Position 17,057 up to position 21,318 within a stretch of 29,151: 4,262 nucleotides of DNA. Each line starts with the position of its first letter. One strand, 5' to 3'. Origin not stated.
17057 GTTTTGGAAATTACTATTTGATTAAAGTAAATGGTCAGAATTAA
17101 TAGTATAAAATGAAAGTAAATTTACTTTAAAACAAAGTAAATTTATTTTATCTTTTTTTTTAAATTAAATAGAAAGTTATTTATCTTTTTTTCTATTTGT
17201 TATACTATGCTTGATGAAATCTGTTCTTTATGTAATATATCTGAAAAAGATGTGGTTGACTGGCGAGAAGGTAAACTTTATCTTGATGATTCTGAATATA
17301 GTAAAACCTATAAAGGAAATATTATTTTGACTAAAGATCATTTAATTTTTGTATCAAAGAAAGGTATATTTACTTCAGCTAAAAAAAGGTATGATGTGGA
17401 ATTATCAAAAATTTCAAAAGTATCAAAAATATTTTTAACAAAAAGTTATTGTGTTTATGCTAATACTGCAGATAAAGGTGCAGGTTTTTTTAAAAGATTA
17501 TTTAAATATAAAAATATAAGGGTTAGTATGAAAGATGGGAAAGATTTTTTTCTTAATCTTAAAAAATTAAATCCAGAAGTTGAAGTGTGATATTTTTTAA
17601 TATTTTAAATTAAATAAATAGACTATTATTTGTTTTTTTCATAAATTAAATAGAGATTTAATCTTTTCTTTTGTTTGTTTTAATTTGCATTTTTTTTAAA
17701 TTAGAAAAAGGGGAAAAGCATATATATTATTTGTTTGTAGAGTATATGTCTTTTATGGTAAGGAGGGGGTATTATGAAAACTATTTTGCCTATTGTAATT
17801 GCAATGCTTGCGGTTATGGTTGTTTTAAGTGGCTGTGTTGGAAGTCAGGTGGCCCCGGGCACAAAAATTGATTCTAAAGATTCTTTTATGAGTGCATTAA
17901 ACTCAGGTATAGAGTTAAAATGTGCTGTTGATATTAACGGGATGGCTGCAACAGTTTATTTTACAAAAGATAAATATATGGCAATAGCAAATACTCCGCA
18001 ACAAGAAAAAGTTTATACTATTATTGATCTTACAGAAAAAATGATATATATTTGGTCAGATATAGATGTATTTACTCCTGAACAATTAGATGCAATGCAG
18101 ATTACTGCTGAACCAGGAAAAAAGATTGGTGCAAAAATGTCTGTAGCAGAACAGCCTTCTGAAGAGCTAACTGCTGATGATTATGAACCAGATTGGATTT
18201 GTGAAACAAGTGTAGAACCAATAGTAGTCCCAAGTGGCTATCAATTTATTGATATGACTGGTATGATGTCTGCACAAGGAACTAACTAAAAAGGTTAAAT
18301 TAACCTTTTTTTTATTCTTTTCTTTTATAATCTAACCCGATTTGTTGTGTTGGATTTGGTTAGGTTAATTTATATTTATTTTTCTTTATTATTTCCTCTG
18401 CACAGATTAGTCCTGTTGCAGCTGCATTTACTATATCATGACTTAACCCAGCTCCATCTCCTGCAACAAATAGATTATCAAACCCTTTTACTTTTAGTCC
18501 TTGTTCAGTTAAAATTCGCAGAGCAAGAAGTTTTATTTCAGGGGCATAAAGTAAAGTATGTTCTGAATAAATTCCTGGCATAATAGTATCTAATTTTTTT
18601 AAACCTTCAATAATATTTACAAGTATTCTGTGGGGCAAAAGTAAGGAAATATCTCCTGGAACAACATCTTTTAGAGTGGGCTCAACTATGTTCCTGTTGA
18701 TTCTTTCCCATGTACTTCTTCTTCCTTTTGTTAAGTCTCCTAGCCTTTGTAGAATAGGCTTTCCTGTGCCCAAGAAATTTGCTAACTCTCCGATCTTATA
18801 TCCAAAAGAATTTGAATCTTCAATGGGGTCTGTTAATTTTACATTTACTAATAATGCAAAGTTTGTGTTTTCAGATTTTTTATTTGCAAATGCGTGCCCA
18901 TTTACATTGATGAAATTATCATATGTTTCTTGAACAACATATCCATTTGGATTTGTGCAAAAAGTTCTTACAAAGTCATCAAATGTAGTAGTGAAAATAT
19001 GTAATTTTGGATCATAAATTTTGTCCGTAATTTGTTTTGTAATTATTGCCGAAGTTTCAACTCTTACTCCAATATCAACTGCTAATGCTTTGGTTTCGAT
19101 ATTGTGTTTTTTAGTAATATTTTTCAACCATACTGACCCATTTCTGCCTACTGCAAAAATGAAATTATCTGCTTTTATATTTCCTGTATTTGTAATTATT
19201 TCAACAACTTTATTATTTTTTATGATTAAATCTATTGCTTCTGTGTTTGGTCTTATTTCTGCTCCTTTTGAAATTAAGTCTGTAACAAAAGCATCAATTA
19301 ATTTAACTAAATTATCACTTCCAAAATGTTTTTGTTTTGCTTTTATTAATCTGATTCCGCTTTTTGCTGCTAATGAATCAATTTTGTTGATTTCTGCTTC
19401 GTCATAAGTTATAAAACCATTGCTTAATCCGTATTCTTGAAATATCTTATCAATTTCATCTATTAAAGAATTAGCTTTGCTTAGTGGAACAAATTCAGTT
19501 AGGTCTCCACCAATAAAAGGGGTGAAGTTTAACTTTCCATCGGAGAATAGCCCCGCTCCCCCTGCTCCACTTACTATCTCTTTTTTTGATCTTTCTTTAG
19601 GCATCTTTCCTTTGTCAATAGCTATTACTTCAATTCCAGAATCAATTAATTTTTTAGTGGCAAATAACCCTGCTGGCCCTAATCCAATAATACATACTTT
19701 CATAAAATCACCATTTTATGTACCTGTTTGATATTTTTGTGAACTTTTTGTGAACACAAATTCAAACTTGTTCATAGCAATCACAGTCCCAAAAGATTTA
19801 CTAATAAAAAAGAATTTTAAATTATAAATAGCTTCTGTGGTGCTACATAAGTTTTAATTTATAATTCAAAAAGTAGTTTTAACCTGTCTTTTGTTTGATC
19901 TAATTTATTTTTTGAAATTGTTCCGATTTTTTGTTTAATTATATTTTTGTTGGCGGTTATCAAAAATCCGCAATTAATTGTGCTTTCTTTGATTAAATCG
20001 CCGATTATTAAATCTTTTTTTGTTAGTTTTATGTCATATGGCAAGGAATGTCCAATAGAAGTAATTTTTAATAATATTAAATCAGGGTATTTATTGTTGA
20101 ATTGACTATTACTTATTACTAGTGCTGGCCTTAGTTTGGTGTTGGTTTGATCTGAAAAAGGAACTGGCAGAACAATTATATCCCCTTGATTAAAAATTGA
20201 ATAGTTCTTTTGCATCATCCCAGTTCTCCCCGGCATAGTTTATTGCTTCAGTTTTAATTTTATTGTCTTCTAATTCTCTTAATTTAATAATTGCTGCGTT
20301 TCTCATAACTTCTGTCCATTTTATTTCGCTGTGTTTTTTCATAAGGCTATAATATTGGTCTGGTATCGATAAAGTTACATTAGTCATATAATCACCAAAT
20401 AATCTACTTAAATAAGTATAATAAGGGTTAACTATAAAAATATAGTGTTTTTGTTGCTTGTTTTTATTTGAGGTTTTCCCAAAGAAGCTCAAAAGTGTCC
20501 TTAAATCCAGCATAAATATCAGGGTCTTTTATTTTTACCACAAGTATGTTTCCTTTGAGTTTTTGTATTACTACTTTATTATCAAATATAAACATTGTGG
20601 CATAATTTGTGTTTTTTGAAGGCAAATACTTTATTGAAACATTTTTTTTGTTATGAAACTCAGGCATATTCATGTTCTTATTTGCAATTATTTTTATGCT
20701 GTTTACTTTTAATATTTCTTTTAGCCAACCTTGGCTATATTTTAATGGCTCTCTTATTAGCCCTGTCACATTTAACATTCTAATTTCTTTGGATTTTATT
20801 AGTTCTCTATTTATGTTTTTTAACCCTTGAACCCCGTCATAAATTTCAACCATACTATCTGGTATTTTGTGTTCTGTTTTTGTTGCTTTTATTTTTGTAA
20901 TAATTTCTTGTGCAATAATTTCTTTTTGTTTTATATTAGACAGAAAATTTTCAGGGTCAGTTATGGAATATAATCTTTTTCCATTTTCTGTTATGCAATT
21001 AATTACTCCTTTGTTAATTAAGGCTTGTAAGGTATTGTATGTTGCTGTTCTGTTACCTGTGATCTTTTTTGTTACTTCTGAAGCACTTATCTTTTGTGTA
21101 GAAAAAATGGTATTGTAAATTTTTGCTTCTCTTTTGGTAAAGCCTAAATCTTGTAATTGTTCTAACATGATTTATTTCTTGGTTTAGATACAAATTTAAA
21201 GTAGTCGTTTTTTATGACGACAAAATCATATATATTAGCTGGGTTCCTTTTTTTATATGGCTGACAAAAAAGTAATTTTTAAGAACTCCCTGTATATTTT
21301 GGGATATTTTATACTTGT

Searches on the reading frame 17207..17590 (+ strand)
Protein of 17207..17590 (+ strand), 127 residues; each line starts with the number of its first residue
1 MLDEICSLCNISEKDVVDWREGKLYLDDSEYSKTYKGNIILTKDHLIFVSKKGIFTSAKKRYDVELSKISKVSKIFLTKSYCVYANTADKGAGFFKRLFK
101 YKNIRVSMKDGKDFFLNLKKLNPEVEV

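Call 55: search_protein_families(library=pfam, proteins=[window:17207-17590:+])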
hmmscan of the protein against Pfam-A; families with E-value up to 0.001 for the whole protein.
window:17207-17590:+ (127 aa): 1 family
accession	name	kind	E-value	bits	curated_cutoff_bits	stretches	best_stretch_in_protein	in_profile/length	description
PF11605.14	Vps36_ESCRT-II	-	0.00014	22.4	24.1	1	12-75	13-73/92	Vacuolar protein sorting protein 36 Vps36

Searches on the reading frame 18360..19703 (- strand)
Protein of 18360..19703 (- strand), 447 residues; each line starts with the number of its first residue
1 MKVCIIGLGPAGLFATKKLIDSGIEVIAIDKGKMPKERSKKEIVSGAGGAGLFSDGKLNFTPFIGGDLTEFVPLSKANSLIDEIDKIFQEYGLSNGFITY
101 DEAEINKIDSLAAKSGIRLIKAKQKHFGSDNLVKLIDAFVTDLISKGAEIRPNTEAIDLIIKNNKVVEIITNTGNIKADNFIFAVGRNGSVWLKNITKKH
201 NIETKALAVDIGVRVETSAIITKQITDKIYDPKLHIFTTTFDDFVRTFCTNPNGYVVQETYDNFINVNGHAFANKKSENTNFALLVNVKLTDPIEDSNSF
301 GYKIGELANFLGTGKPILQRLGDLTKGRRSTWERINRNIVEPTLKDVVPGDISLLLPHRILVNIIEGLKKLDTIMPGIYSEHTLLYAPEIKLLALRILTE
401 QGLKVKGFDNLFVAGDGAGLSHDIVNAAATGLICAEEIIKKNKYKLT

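Call 7: search_protein_families(library=pfam, proteins=[window:18360-19703:-])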
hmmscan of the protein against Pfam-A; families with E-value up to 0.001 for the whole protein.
window:18360-19703:- (447 aa): 6 families
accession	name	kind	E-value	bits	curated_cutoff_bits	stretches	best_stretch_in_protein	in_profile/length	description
PF21688.3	FAD-depend_C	-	5e-11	43.6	27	1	243-389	44-194/197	FAD-dependent protein, C-terminal domain-like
PF03486.20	HI0933_like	-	2.2e-08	34.3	50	1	2-187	2-164/244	HI0933-like protein Rossmann domain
PF07992.20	Pyr_redox_2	-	3.8e-07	30.2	26.1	0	1-38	1-39/291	Pyridine nucleotide-disulphide oxidoreductase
PF01266.30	DAO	-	2.9e-06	27.5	27.9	1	2-260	1-269/353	FAD dependent oxidoreductase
PF01134.28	GIDA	-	3.7e-05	23.4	22.1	0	361-438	316-383/391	Glucose inhibited division protein A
PF01494.25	FAD_binding_3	-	0.00043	20.1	22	1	2-40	3-41/349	FAD binding domain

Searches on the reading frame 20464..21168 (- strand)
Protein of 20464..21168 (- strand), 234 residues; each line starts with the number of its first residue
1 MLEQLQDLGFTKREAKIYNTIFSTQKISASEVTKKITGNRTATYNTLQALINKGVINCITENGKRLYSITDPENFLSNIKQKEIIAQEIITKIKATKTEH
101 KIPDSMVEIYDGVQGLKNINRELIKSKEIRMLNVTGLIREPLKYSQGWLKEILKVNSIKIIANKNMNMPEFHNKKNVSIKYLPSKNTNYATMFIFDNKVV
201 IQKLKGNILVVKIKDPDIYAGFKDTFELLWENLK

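Call 55: search_protein_families(library=pfam, proteins=[window:20464-21168:-])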
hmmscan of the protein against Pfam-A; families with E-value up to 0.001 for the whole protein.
window:20464-21168:- (234 aa): 3 families
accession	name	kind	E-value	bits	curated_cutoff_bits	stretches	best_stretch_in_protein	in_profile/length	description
PF01978.25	TrmB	-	5e-12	45.9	25.6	1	5-73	1-68/68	Sugar-specific transcriptional regulator TrmB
PF03965.22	Penicillinase_R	-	3e-05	24.8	22.6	1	11-86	2-81/115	Penicillinase repressor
PF07381.18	EarA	-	0.0006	20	22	0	18-71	28-81/90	EarA-like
